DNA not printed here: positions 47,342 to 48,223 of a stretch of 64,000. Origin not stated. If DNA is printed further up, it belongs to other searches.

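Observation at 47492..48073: Secreted protein made of 11 strict nonapeptide repeats, [FMW]-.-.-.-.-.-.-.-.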

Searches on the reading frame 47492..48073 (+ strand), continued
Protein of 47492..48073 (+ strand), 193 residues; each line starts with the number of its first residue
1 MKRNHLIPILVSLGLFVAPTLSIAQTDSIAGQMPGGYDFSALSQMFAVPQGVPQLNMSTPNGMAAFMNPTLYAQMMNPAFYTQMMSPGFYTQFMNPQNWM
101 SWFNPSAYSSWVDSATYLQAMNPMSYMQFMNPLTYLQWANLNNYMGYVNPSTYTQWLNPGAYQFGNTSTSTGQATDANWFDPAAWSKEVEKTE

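Call 72: find_encoding_contigs(protein=P0215, flank=8000, max_places=2)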
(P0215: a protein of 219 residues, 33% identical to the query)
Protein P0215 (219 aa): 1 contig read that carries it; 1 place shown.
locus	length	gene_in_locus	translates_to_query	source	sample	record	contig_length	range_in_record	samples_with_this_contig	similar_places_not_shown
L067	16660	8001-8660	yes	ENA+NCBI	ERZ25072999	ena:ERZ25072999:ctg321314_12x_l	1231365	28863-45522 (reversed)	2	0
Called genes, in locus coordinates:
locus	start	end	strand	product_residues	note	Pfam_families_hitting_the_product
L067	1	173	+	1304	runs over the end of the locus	PF13547:GTA_TIM, PF13550:Phage-tail_3, PF23666:Rcc01698_C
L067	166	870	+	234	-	PF10983:DUF2793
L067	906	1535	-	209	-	PF01144:CoA_trans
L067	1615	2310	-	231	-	PF01144:CoA_trans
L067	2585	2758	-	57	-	PF04325:DUF465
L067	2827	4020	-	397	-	PF01546:Peptidase_M20, PF07687:M20_dimer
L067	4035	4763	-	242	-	PF05175:MTS, PF13847:Methyltransf_31, PF13649:Methyltransf_25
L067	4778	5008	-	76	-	PF09413:DUF2007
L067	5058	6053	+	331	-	PF00348:polyprenyl_synt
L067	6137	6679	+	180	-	PF13328:HD_4, PF01966:HD (weak)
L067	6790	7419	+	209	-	PF13899:Thioredoxin_7 (weak), PF13098:Thioredoxin_2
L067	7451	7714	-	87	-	-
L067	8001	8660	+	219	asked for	-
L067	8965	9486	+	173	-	PF02635:DsrE (faint), PF13686:DrsE_2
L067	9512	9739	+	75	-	PF01206:TusA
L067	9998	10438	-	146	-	PF03625:DUF302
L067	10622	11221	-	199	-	-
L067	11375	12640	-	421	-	PF01266:DAO (faint), PF07992:Pyr_redox_2, PF21706:FCSD_central, PF09242:FCSD-flav_bind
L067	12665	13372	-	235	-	PF00034:Cytochrom_C (weak), PF13442:Cytochrome_CBB3 (faint)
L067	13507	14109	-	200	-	PF00034:Cytochrom_C, PF13442:Cytochrome_CBB3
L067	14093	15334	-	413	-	PF00174:Oxidored_molyb, PF03404:Mo-co_dimer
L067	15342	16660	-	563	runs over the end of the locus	PF02872:5_nucleotid_C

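Call 78: find_encoding_contigs(protein=P0234, flank=7000, max_places=1)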
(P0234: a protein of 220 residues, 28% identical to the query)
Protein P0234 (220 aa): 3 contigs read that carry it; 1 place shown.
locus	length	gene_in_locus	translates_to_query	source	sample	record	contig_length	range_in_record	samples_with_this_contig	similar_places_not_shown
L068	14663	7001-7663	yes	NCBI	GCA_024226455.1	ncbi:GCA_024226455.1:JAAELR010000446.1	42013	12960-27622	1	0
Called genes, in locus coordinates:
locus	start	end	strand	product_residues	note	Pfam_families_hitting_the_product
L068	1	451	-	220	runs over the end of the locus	PF01386:Ribosomal_L25p, PF14693:Ribosomal_TL5_C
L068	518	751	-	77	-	-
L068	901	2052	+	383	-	PF07690:MFS_1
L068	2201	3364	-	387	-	PF01070:FMN_dh, PF03060:NMO (weak)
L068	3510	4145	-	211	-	PF14220:DUF4329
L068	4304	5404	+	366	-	-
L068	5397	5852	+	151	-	PF12802:MarR_2, PF01047:MarR (faint), PF12840:HTH_20 (weak)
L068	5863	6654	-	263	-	PF00290:Trp_syntA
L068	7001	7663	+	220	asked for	-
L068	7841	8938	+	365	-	PF01926:MMR_HSR1, PF02421:FeoB_N (weak), PF06071:YchF-GTPase_C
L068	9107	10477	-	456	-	-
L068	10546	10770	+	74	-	-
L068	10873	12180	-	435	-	PF00890:FAD_binding_2 (faint), PF01266:DAO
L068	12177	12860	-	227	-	PF00440:TetR_N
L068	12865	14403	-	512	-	PF06253:MTTB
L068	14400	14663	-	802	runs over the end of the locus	PF01266:DAO, PF16350:FAO_M, PF01571:GCV_T, PF08669:GCV_T_C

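Call 79: find_encoding_contigs(protein=P0214, flank=7000, max_places=1)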
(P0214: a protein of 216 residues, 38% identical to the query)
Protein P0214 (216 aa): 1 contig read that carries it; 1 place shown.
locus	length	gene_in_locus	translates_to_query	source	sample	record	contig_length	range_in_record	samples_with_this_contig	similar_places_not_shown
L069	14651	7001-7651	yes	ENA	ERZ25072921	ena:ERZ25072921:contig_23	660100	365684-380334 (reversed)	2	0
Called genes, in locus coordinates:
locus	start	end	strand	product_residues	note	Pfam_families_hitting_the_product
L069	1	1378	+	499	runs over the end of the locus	PF05591:T6SS_VipA, PF05943:VipB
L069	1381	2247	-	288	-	PF00892:EamA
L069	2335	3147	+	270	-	PF00561:Abhydrolase_1, PF12146:Hydrolase_4, PF12697:Abhydrolase_6 (weak)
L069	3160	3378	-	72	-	PF24697:DUF7661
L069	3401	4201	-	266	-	PF03649:UPF0014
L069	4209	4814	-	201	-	PF00005:ABC_tran, PF02463:SMC_N (faint), PF13604:AAA_30 (weak), PF13191:AAA_16, PF13401:AAA_22 (weak), PF13304:AAA_21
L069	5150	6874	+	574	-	PF00034:Cytochrom_C (weak), PF13442:Cytochrome_CBB3, PF02239:Cytochrom_D1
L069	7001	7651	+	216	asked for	-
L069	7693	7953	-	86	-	-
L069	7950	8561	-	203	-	PF04268:SoxG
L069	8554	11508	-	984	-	PF13510:Fer2_4, PF00890:FAD_binding_2 (weak), PF01266:DAO (weak), PF07992:Pyr_redox_2, PF12831:FAD_oxidored, PF17806:SO_alpha_A3, PF01571:GCV_T, PF08669:GCV_T_C, +2 more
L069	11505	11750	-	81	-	PF04267:SoxD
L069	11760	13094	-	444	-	PF01266:DAO, PF13450:NAD_binding_8 (faint)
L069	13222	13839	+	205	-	PF13560:HTH_31, PF01381:HTH_3, PF12844:HTH_19 (weak), PF02311:AraC_binding (faint), PF07883:Cupin_2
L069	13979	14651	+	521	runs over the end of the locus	PF01676:Metalloenzyme, PF06415:iPGM_N, PF01663:Phosphodiest (weak)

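Call 80: find_encoding_contigs(protein=P0192, flank=7000, max_places=1)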
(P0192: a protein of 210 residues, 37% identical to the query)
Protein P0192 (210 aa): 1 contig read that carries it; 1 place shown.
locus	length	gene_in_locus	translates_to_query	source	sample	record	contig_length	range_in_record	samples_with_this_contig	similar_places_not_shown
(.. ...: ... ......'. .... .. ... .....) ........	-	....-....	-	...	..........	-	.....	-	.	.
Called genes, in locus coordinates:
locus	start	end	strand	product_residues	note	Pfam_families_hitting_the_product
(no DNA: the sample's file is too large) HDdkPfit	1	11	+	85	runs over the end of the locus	PF01016:Ribosomal_L27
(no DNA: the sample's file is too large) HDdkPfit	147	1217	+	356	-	PF01018:GTP1_OBG, PF01926:MMR_HSR1, PF02421:FeoB_N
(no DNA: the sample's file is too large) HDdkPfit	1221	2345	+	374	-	PF00696:AA_kinase, PF01472:PUA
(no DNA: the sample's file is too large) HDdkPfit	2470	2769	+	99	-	-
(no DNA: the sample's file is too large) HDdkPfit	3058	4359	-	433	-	PF13657:Couple_hipA, PF07804:HipA_C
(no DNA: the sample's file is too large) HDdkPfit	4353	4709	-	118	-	PF01381:HTH_3 (weak)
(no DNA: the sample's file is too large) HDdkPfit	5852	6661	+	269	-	PF00034:Cytochrom_C (weak), PF13442:Cytochrome_CBB3 (faint), PF00034:Cytochrom_C (weak)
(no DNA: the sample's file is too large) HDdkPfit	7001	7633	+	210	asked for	-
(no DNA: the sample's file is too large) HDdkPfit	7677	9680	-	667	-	PF00580:UvrD-helicase, PF01443:Viral_helicase1 (faint), PF13245:AAA_19, PF13604:AAA_30 (faint), PF13361:UvrD_C, PF13538:UvrD_C_2 (weak)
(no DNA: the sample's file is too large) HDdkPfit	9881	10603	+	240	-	PF18306:LDcluster4, PF03641:Lysine_decarbox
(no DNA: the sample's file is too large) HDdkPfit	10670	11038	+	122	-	PF11191:DUF2782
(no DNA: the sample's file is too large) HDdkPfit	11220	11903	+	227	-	PF00072:Response_reg, PF00486:Trans_reg_C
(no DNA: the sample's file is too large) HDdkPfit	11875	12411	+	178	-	PF01895:PhoU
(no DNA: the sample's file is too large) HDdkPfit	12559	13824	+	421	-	-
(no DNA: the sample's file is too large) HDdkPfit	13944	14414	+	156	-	-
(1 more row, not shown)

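Call 87: search_protein_families(library=pfam, alignment_id=A4, max_evalue=0.001)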
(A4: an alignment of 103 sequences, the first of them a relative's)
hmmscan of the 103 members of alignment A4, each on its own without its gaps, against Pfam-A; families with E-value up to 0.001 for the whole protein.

A. member 1, L001:6497-6949:+ (151 aa): 0 families

B. families by the number of members that match (of 103 scanned): 75 families (the first 25 are shown)
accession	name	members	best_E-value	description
PF02321.23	OEP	8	3.1e-32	Outer membrane efflux protein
PF13801.11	Metal_resist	8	1.9e-08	Heavy-metal resistance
PF13098.12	Thioredoxin_2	7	8e-20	Thioredoxin-like domain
PF01618.21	MotA_ExbB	6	1.5e-09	MotA/TolQ/ExbB proton channel family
PF00795.27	CN_hydrolase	5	1.6e-55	Carbon-nitrogen hydrolase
PF13899.12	Thioredoxin_7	5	5.6e-12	Thioredoxin-like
PF00034.26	Cytochrom_C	4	3.3e-21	Cytochrome c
PF13442.11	Cytochrome_CBB3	4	1.9e-15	Cytochrome C oxidase, cbb3-type, subunit III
PF10150.14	RNase_E_G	3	1.4e-96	Ribonuclease E/G family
PF03625.19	DUF302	3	1.1e-26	Domain of unknown function DUF302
PF20833.2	RNase_E_G_Thio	3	4e-06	RNase E/G, Thioredoxin-like domain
PF13686.11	DrsE_2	2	1.1e-53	DsrE/DsrF/DrsH-like family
PF01266.30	DAO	2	2.1e-48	FAD dependent oxidoreductase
PF02754.22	CCG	2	1.6e-30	Cysteine-rich domain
PF00582.32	Usp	2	6.3e-26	Universal stress protein family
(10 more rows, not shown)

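Call 88: search_protein_families(library=pfam, alignment_id=A5, max_evalue=0.001)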
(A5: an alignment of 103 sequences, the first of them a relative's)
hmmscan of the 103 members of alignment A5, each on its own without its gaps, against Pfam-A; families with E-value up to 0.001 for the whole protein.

A. member 1, L031:3839-4243:- (135 aa): 1 family
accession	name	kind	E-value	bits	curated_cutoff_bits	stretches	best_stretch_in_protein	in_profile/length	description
PF00571.33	CBS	-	5.4e-14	52.7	24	1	76-126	1-52/57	CBS domain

B. families by the number of members that match (of 103 scanned): 128 families (the first 25 are shown)
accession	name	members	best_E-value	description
PF13098.12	Thioredoxin_2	6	2.6e-31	Thioredoxin-like domain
PF03625.19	DUF302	5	1.6e-27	Domain of unknown function DUF302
PF13905.12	Thioredoxin_8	5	2.2e-12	Thioredoxin-like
PF00578.27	AhpC-TSA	4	1.8e-27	AhpC/TSA family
PF08534.16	Redoxin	4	8.6e-24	Redoxin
PF00892.27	EamA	4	4.3e-19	EamA-like transporter family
PF01370.27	Epimerase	4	1.9e-12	NAD dependent epimerase/dehydratase family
PF00085.26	Thioredoxin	4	8.7e-11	Thioredoxin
PF02515.22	CoA_transf_3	3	8.9e-127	CoA-transferase family III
PF07556.16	DUF1538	3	8.6e-67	Protein of unknown function (DUF1538)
PF00582.32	Usp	3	1.3e-17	Universal stress protein family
PF02254.24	TrkA_N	3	3.7e-05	TrkA-N domain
PF00016.26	RuBisCO_large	2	9.4e-49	Ribulose bisphosphate carboxylase large chain, catalytic domain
PF03466.25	LysR_substrate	2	9e-21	LysR substrate binding domain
PF00126.33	HTH_1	2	2.6e-20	Bacterial regulatory helix-turn-helix protein, lysR family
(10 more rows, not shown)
